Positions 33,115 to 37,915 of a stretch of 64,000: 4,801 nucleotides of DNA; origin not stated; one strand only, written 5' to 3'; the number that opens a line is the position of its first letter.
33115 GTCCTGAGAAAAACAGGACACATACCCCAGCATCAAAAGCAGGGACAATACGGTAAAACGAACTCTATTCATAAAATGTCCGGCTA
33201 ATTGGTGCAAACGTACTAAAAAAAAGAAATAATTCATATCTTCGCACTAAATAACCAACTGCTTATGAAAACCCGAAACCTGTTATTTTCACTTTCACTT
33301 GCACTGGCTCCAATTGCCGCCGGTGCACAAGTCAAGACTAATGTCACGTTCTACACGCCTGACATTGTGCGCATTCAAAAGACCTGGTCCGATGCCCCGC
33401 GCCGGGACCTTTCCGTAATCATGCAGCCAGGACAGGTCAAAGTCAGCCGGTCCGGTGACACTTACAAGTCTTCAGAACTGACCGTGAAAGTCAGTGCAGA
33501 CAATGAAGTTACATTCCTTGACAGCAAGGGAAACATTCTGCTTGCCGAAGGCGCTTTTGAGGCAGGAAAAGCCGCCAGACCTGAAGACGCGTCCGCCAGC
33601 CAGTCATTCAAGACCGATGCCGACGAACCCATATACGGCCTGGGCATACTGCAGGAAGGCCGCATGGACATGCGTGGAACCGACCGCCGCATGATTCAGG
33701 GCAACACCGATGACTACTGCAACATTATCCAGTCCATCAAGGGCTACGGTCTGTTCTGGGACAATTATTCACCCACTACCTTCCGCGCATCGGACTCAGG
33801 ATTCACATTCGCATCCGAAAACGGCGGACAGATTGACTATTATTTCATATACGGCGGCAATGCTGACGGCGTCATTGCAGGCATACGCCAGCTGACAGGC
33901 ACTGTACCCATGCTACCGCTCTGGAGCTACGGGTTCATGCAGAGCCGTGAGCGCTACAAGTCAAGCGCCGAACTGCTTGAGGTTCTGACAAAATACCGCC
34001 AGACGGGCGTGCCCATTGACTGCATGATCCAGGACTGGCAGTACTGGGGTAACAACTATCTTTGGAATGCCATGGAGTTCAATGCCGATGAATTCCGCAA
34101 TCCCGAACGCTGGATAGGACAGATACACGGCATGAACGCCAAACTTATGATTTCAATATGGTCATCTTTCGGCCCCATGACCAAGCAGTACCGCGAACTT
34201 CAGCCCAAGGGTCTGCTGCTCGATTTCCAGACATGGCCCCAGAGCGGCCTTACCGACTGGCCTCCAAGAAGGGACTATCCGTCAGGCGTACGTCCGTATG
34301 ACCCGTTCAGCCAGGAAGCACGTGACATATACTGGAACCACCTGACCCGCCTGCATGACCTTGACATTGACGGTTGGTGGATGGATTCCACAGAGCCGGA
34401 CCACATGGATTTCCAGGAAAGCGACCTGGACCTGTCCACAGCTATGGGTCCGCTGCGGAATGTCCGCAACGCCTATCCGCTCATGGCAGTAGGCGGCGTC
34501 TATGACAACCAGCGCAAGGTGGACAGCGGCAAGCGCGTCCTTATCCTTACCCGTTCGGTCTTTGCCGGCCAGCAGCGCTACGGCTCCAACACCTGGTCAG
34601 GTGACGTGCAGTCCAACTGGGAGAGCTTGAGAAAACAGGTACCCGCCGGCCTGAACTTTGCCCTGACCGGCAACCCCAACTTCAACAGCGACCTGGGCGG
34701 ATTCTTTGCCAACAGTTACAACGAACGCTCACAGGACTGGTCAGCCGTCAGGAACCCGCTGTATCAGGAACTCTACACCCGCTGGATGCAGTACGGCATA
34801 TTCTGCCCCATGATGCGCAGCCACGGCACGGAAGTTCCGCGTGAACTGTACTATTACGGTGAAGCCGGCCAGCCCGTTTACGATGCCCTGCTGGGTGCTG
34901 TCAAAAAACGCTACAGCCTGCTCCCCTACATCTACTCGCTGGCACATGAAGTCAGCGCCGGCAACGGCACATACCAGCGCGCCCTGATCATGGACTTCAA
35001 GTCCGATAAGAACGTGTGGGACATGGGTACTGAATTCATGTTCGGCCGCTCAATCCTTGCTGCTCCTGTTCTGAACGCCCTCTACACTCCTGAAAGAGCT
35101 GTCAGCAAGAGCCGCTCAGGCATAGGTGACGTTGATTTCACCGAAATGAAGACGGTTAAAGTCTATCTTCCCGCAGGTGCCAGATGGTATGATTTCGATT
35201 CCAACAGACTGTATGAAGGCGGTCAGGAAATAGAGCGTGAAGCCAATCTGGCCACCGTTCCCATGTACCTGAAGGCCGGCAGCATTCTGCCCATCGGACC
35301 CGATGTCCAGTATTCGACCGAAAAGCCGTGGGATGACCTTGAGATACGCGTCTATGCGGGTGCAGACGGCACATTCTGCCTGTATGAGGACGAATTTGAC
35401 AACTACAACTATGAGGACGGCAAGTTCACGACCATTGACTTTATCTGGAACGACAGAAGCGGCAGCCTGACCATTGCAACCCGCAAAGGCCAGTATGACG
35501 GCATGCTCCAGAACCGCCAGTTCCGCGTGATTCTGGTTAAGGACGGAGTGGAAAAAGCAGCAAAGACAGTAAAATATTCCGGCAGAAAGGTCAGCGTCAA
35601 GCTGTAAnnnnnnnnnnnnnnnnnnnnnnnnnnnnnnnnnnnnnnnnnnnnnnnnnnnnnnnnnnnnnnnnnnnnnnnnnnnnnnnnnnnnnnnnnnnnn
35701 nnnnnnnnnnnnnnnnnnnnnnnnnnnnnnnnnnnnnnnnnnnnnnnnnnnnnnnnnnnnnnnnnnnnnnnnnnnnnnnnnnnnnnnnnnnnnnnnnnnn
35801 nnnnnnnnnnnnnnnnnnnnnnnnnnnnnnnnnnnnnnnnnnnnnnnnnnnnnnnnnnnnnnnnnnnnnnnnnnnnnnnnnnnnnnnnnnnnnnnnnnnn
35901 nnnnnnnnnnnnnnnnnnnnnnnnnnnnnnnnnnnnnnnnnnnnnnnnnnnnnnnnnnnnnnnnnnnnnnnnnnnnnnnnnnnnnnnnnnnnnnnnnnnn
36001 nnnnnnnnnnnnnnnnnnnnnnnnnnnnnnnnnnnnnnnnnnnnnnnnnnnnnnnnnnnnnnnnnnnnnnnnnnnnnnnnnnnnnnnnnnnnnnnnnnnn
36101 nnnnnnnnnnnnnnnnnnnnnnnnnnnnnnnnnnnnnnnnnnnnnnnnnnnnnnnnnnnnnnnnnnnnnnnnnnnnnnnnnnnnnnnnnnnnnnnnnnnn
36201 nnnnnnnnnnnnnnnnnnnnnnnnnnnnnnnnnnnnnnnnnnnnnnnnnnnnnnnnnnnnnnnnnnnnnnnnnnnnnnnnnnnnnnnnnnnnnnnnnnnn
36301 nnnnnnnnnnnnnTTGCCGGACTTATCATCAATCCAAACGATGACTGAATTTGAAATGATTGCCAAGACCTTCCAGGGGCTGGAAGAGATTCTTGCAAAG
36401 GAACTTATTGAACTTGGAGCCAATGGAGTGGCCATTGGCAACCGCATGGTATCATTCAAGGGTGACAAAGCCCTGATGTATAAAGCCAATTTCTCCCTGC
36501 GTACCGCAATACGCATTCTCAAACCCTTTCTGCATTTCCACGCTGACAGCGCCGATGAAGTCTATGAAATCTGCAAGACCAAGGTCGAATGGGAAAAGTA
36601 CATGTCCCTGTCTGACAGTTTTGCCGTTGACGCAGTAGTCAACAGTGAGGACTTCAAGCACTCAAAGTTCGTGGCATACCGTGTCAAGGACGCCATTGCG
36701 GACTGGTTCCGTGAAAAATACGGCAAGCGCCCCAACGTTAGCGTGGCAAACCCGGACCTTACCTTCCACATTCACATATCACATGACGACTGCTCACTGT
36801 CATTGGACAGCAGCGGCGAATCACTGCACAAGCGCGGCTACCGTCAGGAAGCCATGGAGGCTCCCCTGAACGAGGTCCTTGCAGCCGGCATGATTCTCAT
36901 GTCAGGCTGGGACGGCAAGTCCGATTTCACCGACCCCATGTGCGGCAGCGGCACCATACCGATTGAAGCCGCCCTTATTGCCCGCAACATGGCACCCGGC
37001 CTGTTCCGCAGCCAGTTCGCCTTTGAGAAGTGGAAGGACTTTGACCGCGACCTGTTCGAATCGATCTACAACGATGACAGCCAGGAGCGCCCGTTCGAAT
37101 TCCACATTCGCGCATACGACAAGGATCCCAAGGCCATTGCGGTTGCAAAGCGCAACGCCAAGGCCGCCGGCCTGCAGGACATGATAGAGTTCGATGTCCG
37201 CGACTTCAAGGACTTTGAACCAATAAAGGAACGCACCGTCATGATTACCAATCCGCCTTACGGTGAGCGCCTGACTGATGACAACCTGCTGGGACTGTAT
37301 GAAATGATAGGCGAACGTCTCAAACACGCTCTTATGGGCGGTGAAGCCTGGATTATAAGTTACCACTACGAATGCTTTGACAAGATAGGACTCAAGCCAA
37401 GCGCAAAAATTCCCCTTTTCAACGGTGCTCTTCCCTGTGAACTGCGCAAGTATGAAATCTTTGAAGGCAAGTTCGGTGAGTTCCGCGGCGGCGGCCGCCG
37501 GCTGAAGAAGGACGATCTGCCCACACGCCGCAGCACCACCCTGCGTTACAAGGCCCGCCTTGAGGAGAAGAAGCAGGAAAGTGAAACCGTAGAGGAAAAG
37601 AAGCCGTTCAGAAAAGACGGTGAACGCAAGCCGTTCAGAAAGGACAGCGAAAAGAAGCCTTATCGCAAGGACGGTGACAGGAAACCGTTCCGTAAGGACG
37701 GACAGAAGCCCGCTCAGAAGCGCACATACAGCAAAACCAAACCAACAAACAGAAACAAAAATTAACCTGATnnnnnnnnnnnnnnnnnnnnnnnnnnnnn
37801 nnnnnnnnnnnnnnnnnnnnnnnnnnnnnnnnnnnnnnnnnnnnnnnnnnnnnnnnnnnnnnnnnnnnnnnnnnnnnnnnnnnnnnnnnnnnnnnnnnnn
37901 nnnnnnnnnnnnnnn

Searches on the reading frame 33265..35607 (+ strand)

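Call 27: search_protein_families(library=pfam, proteins=[window:33265-35607:+], max_evalue=0.0001)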
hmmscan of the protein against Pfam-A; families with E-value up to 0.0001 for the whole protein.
window:33265-35607:+ (780 aa): 4 families
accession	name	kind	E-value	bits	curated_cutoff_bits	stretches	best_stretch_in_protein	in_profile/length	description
PF01055.32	Glyco_hydro_31_2nd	-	1.7e-85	287.7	23.5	1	215-559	2-328/328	Glycosyl hydrolases family 31 TIM-barrel domain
PF21365.3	Glyco_hydro_31_3rd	-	5.9e-21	75.2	24.4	1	569-675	3-87/87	Glycosyl hydrolase family 31 C-terminal domain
PF17137.9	DUF5110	-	1.8e-20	73.2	27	1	692-758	2-69/71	Domain of unknown function (DUF5110)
PF13802.12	Gal_mutarotas_2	-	3.2e-11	44.3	27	1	26-173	3-183/184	Glycosyl hydrolase 31 N-terminal galactose mutarotase-like domain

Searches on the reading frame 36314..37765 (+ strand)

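Call 27: search_protein_families(library=pfam, proteins=[window:36314-37765:+], max_evalue=0.0001)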
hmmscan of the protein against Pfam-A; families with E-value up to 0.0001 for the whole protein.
window:36314-37765:+ (483 aa): 4 families
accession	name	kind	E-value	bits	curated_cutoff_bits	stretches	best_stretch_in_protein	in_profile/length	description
PF01170.24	UPF0020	-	7.8e-46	156.7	22.3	1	174-378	1-196/197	RMKL-like, methyltransferase domain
PF02926.22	THUMP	-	1.7e-18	67.3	20.6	1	79-165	3-84/84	THUMP domain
PF22020.1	RlmL_1st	-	6.6e-17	61.7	27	1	14-69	1-55/55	RlmL ferredoxin-like domain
PF05175.20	MTS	-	6e-06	26.4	23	1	262-350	55-141/170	Methyltransferase small domain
